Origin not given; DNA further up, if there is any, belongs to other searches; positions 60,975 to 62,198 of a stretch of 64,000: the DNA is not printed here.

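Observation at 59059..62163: IS1595-family transposon with exact ends and 8-bp TSD, carrying a four-gene passenger operon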

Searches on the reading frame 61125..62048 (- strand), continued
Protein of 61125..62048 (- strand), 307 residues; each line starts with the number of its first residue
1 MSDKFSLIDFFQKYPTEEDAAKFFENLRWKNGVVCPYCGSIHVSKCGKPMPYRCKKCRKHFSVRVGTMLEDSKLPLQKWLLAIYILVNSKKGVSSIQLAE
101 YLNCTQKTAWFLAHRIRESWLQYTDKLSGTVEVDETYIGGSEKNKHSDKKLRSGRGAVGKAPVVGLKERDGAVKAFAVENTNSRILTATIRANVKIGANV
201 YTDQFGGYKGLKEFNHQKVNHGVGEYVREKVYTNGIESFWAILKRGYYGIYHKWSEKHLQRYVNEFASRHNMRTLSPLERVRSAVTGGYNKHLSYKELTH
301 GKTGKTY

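Call 52: find_encoding_contigs(protein=P0242, flank=4000, max_places=4)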
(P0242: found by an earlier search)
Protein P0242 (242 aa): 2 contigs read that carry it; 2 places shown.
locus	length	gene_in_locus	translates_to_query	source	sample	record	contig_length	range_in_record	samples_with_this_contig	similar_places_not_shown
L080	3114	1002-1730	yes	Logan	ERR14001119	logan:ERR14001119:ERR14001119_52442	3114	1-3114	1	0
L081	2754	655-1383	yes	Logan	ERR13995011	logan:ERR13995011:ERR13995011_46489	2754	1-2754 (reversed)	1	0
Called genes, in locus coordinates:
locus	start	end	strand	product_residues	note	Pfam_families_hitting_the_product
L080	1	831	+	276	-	?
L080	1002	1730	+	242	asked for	PF12760:Zn_ribbon_IS1595, PF12762:DDE_Tnp_IS1595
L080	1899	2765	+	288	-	PF10546:P63C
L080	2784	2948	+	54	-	-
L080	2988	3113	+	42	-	?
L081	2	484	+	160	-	?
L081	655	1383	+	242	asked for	PF12760:Zn_ribbon_IS1595, PF12762:DDE_Tnp_IS1595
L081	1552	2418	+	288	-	PF10546:P63C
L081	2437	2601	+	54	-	-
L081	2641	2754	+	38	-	?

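Call 76: search_protein_families(library=pfam, proteins=[L009:7276-8142:+, L009:8139-9227:+, L009:9146-9562:+, L010:7509-7826:+, L012:7170-7853:+, L014:5730-6119:+, L014:6123-6455:+, L020:8148-9338:+, L021:8353-9252:-, L022:8255-8716:-], max_evalue=0.001)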
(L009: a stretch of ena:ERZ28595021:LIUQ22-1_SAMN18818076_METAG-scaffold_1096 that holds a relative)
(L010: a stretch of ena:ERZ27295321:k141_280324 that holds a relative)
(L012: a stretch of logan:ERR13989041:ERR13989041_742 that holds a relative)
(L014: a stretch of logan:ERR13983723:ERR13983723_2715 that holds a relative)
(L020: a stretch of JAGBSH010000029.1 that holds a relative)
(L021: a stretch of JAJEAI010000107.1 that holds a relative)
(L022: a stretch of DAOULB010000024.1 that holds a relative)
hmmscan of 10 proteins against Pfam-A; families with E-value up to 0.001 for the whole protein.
L009:7276-8142:+ (288 aa): 1 family
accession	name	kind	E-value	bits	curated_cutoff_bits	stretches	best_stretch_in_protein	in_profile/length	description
PF13651.11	EcoRI_methylase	-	2e-98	330.3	26.4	1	1-284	59-345/345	Adenine-specific methyltransferase EcoRI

L009:8139-9227:+ (362 aa): 3 families
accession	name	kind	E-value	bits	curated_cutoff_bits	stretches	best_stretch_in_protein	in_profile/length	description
PF03235.19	GmrSD_N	-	2.7e-20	73.8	33.2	1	34-154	13-198/199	GmrSD restriction endonuclease, N-terminal domain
PF01844.29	HNH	-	1e-14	54.8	21.4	1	317-360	1-45/47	HNH endonuclease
PF14279.12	HNH_5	-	1.8e-11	44.2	27.5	1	317-359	1-43/56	HNH endonuclease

L009:9146-9562:+ (138 aa): 0 families

L010:7509-7826:+ (105 aa): 0 families

L012:7170-7853:+ (227 aa): 0 families

L014:5730-6119:+ (129 aa): 3 families
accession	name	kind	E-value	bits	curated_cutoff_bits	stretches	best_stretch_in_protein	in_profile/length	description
PF13248.11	Zn_ribbon_3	-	8.9e-06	25.4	27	1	3-22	5-24/26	zinc-ribbon domain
PF13240.11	Zn_Ribbon_1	-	8.3e-05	22.7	25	1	2-20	1-19/23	zinc-ribbon domain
PF12773.13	DZR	-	0.00054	20.5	27.3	0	3-24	1-22/45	Double zinc ribbon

L014:6123-6455:+ (110 aa): 2 families
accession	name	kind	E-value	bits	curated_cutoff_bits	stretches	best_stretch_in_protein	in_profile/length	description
PF05154.21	TM2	-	7.2e-16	58.6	27.9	1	39-93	2-51/51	TM2 domain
PF13240.11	Zn_Ribbon_1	-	1.5e-06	28.2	25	1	7-29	1-23/23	zinc-ribbon domain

L020:8148-9338:+ (396 aa): 1 family
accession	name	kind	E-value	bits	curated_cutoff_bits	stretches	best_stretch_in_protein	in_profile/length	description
PF13651.11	EcoRI_methylase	-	3.2e-40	139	26.4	1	106-356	2-282/345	Adenine-specific methyltransferase EcoRI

L021:8353-9252:- (299 aa): 1 family
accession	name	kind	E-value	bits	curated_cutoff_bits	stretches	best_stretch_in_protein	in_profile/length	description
PF01298.24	TbpB_B_D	-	0.0002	22.3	26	1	213-298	36-125/126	C-lobe and N-lobe beta barrels of Tf-binding protein B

L022:8255-8716:- (153 aa): 0 families

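Call 77: search_protein_families(library=pfam, proteins=[L022:8566-9033:-, L026:7902-8762:+, L026:9011-9745:+, L027:3115-4389:+, L027:4355-5017:+, L029:7903-9009:+, L029:9178-9909:+, L031:7954-8685:+, L031:8685-9248:+, L033:7777-9168:-], max_evalue=0.001)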
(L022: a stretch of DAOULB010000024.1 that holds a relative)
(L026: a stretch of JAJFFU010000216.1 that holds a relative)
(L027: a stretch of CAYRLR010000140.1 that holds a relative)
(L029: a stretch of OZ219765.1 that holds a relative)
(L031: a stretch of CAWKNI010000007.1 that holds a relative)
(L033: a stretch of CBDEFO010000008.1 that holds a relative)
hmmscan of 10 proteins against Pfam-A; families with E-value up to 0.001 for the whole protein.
L022:8566-9033:- (155 aa): 0 families

L026:7902-8762:+ (286 aa): 2 families
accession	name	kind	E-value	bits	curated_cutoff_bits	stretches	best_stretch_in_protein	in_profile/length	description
PF01555.25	N6_N4_Mtase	-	2.1e-39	136.2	26.7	1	67-272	3-220/221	DNA methylase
PF01170.24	UPF0020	-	0.00017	21.8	22.3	0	222-277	14-72/197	RMKL-like, methyltransferase domain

L026:9011-9745:+ (244 aa): 1 family
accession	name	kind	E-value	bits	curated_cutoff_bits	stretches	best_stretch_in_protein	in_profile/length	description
PF15515.12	MvaI_BcnI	-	3.6e-32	112.6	25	1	19-233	2-227/227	MvaI/BcnI restriction endonuclease family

L027:3115-4389:+ (424 aa): 1 family
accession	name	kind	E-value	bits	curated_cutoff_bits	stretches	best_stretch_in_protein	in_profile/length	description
PF00145.23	DNA_methylase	-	1.9e-44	152.8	22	1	37-401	1-323/324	C-5 cytosine-specific DNA methylase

L027:4355-5017:+ (220 aa): 0 families

L029:7903-9009:+ (368 aa): 1 family
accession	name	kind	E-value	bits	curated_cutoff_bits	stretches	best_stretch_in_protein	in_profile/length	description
PF01555.25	N6_N4_Mtase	-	7.2e-40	137.7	26.7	1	116-343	2-217/221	DNA methylase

L029:9178-9909:+ (243 aa): 1 family
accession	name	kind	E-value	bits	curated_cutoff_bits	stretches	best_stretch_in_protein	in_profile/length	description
PF09516.16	RE_CfrBI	-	9.8e-21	74.6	25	1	67-153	149-238/257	CfrBI restriction endonuclease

L031:7954-8685:+ (243 aa): 0 families

L031:8685-9248:+ (187 aa): 0 families

L033:7777-9168:- (463 aa): 0 families

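Call 78: search_protein_families(library=pfam, proteins=[L033:8927-9700:+, L044:7900-10377:+, L045:7939-9372:+, L045:9336-9821:-, L047:8429-9385:+, L047:9369-9896:+, L047:9953-11377:-, L048:1391-2626:+, L049:4084-5058:+, L049:5069-5536:-], max_evalue=0.001)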
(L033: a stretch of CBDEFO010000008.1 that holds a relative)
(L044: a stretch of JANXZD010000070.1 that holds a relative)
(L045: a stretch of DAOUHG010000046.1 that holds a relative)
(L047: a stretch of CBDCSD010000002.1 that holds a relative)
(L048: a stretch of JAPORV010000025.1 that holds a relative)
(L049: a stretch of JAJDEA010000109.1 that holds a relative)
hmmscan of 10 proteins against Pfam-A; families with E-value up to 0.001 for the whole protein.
L033:8927-9700:+ (257 aa): 0 families

L044:7900-10377:+ (825 aa): 4 families
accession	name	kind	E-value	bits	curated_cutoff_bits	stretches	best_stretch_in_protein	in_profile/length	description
PF02384.22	N6_Mtase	-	1.6e-39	136.5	20.4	1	275-527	4-243/311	N-6 DNA Methylase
PF13588.12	HSDR_N_2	-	1.3e-11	45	25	1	13-123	2-105/110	Type I restriction enzyme R protein N terminus (HSDR_N)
PF01170.24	UPF0020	-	4.9e-10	39.9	22.3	1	307-423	21-138/197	RMKL-like, methyltransferase domain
PF07669.17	Eco57I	-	1.5e-07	32.2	25.3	1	390-493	59-166/171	Eco57I restriction-modification methylase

L045:7939-9372:+ (477 aa): 3 families
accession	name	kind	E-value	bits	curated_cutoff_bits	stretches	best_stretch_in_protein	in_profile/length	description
PF01555.25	N6_N4_Mtase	-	5e-38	131.7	26.7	1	28-360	1-218/221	DNA methylase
PF01844.29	HNH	-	6e-10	39.5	21.4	1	437-475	1-38/47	HNH endonuclease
PF14279.12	HNH_5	-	8.9e-05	22.8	27.5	1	437-474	1-36/56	HNH endonuclease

L045:9336-9821:- (161 aa): 0 families

L047:8429-9385:+ (318 aa): 0 families

L047:9369-9896:+ (175 aa): 0 families

L047:9953-11377:- (474 aa): 3 families
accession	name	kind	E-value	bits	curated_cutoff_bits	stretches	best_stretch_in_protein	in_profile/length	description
PF01555.25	N6_N4_Mtase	-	5.9e-45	154.3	26.7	1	28-292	1-213/221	DNA methylase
PF04471.18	Mrr_cat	-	5.9e-05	23.6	21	1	334-421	5-89/115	Restriction endonuclease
PF02086.21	MethyltransfD12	-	0.00038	20.7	22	0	254-304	12-64/253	D12 class N6 adenine-specific DNA methyltransferase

L048:1391-2626:+ (411 aa): 4 families
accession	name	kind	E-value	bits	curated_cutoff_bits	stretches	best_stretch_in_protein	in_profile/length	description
PF01555.25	N6_N4_Mtase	-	3e-42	145.5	26.7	1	29-300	1-217/221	DNA methylase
PF01844.29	HNH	-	2.5e-13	50.4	21.4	1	350-394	1-46/47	HNH endonuclease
PF14279.12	HNH_5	-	5.3e-13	49.1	27.5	1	350-402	1-53/56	HNH endonuclease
PF13395.12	HNH_4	-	2.7e-06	27.7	22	1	358-393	15-49/54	HNH endonuclease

L049:4084-5058:+ (324 aa): 1 family
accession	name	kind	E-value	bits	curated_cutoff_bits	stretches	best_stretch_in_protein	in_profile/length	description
PF02498.22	Bro-N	-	2.5e-10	41.3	25.6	1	60-154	2-92/96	BRO family, N-terminal domain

L049:5069-5536:- (155 aa): 1 family
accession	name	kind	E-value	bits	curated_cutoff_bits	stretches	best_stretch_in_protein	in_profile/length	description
PF06114.19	Peptidase_M78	-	4.3e-21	75.4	22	1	25-148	1-121/123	IrrE N-terminal-like domain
